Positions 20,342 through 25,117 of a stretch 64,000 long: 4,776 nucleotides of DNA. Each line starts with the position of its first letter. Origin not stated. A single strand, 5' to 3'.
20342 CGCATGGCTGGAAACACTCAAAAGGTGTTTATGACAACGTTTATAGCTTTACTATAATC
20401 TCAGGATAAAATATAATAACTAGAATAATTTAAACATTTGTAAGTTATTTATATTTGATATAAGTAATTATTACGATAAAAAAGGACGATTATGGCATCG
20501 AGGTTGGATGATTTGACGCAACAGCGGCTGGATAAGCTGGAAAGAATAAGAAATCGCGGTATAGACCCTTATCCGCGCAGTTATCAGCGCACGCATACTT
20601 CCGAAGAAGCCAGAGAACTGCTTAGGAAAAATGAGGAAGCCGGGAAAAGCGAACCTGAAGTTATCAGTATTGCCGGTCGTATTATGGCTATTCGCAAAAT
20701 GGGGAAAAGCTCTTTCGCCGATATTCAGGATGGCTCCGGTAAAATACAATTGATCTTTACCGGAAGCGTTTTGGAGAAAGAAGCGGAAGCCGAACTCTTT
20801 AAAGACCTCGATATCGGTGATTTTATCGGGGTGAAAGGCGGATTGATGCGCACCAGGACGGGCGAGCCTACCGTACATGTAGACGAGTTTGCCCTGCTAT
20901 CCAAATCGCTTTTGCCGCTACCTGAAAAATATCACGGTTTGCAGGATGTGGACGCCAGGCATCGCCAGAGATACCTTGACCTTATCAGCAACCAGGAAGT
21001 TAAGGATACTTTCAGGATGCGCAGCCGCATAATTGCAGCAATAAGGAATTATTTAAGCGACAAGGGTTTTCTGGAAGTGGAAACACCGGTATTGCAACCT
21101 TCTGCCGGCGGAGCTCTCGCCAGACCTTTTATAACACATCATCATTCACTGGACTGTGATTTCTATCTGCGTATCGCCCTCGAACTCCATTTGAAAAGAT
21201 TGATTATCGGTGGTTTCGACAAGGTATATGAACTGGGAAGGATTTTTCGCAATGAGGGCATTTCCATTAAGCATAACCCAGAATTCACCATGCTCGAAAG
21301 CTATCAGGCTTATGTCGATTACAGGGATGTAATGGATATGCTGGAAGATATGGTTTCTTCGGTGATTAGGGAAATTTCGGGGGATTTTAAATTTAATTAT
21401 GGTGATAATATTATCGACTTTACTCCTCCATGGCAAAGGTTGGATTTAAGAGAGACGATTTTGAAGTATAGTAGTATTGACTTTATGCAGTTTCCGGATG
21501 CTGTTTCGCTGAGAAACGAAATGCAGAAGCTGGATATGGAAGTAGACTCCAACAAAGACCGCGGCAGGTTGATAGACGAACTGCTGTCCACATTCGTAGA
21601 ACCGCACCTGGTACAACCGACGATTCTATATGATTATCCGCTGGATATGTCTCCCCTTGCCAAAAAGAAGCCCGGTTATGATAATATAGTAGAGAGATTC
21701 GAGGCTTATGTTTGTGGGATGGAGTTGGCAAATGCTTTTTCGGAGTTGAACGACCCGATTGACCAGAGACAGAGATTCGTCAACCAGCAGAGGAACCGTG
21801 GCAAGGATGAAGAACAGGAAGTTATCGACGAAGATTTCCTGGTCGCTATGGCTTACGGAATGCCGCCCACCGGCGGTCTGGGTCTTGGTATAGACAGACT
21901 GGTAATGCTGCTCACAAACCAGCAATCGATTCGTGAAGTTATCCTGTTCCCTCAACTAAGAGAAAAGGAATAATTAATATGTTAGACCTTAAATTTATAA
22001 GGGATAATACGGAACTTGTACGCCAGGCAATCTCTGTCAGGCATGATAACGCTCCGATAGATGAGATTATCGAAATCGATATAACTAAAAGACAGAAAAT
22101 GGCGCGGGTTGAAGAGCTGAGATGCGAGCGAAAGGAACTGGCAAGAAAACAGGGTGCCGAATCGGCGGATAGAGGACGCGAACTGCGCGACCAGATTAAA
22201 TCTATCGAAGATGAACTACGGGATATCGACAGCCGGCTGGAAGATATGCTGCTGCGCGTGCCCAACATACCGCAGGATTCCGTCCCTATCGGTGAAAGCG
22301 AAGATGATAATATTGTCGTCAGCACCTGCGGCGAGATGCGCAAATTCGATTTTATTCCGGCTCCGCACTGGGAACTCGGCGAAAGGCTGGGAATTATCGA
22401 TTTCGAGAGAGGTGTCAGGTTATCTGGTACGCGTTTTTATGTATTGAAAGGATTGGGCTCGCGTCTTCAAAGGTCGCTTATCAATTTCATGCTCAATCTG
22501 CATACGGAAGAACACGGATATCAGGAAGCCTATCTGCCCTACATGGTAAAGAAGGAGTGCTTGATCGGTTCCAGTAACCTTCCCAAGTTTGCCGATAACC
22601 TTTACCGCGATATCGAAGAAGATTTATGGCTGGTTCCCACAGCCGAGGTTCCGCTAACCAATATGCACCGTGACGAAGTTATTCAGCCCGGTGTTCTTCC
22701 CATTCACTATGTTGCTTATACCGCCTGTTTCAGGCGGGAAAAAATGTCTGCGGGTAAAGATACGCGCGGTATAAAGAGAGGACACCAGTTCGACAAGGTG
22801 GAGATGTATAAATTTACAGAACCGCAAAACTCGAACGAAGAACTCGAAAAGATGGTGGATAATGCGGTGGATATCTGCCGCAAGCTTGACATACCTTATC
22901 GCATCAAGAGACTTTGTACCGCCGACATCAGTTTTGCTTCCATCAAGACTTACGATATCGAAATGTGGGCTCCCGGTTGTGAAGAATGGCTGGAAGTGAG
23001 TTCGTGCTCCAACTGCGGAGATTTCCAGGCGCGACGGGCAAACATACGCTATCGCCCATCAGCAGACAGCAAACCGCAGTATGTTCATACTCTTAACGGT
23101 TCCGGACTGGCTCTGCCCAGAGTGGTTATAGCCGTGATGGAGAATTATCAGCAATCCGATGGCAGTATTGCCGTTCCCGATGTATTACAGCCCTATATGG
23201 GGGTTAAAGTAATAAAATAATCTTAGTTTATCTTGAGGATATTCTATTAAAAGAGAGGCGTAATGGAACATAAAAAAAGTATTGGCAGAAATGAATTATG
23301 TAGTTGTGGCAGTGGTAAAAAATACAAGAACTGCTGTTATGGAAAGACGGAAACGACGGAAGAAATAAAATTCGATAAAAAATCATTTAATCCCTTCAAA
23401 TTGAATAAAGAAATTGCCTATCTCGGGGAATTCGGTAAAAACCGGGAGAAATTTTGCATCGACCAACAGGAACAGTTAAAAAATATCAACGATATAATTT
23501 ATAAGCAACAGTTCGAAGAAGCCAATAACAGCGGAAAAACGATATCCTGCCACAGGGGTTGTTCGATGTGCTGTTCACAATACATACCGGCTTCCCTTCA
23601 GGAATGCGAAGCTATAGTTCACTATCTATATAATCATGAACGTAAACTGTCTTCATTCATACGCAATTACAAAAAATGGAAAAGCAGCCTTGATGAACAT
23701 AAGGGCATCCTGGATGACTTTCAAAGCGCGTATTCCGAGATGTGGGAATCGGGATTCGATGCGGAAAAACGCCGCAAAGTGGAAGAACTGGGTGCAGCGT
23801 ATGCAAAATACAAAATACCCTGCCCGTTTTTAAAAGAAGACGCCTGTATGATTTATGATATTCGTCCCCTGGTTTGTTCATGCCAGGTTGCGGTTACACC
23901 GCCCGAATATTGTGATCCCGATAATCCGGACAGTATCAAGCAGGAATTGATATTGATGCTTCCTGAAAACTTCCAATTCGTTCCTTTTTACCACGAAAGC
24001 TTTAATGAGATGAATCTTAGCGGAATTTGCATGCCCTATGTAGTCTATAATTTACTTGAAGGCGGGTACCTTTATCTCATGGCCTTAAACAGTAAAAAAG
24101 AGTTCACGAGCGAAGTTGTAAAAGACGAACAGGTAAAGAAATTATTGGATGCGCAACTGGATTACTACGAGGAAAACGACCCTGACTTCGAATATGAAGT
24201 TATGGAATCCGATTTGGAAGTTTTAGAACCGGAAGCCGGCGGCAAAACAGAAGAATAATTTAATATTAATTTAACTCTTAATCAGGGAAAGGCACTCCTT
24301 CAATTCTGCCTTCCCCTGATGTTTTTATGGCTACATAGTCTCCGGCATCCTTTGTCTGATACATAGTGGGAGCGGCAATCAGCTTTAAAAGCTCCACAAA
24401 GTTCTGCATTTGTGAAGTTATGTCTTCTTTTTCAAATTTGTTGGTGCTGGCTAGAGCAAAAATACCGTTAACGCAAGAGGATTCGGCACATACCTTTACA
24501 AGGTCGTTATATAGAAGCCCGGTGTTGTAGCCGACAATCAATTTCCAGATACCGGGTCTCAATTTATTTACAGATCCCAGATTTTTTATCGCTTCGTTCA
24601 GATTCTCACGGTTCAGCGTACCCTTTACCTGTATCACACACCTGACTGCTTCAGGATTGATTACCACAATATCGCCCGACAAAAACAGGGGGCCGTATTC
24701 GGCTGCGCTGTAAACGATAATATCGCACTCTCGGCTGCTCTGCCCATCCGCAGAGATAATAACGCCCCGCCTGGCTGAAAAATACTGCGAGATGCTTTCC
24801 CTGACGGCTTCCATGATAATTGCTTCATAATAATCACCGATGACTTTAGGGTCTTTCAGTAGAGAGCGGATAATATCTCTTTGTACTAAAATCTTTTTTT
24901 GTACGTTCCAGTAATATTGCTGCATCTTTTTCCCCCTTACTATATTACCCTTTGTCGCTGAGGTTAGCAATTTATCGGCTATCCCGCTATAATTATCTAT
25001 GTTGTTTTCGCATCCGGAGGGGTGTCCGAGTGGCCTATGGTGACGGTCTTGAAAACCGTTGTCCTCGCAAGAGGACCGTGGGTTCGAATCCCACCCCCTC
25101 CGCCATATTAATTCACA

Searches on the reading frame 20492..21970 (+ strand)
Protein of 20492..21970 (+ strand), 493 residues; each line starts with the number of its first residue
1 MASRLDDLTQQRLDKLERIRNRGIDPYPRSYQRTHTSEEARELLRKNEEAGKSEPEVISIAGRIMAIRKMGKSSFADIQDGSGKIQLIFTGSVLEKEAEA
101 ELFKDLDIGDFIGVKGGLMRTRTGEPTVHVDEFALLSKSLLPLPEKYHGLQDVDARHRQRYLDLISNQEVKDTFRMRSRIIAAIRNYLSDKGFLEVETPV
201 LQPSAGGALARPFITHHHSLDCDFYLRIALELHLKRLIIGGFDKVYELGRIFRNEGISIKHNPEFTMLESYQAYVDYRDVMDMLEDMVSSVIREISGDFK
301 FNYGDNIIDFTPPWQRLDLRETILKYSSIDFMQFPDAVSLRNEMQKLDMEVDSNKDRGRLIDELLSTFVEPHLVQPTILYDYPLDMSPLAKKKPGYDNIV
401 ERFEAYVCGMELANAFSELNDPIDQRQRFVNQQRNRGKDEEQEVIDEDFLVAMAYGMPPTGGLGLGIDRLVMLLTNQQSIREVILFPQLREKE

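Call 34: search_protein_families(library=pfam, proteins=[window:20492-21970:+], max_evalue=0.00001)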
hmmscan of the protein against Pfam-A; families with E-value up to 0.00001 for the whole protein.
window:20492-21970:+ (493 aa): 2 families
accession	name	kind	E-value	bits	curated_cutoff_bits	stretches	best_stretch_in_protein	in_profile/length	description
PF00152.25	tRNA-synt_2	-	1.5e-92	310.4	25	1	153-489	2-307/308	tRNA synthetases class II (D, K and N)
PF01336.31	tRNA_anti-codon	-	8.2e-17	61.3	27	1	58-135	1-74/75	OB-fold nucleic acid binding domain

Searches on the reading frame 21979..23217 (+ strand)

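Call 34: search_protein_families(library=pfam, proteins=[window:21979-23217:+], max_evalue=0.00001)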
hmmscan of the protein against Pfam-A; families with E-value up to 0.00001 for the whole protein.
window:21979-23217:+ (413 aa): 2 families
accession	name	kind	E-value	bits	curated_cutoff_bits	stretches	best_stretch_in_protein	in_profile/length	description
PF00587.30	tRNA-synt_2b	-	6.4e-36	124.5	29.3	1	211-390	6-179/179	tRNA synthetase class II core domain (G, H, P, S and T)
PF02403.27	Seryl_tRNA_N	-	1.3e-17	64.5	28.2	1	1-98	1-108/108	Seryl-tRNA synthetase N-terminal domain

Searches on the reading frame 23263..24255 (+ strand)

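Call 82: search_protein_families(library=pfam, proteins=[window:23263-24255:+], max_evalue=0.000001)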
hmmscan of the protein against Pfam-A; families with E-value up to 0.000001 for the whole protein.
window:23263-24255:+ (331 aa): 1 family
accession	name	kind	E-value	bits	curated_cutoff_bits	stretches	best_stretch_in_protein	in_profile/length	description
PF02810.21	SEC-C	-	1.3e-07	31.8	20.4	1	9-26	1-18/19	SEC-C motif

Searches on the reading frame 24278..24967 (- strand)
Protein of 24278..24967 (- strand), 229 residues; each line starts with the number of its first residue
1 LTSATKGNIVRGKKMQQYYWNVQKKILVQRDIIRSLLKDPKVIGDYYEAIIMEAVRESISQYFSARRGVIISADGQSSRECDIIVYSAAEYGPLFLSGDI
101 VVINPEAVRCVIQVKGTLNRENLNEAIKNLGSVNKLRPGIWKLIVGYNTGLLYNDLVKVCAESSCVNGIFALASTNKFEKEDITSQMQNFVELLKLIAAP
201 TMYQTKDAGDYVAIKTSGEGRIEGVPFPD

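Call 82: search_protein_families(library=pfam, proteins=[window:24278-24967:-], max_evalue=0.000001)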
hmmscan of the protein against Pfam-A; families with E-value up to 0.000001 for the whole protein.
window:24278-24967:- (229 aa): 1 family
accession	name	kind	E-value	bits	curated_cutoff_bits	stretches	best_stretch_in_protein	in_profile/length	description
PF20247.3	DUF6602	-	8.7e-22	77.4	27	1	36-136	6-104/104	Domain of unknown function (DUF6602)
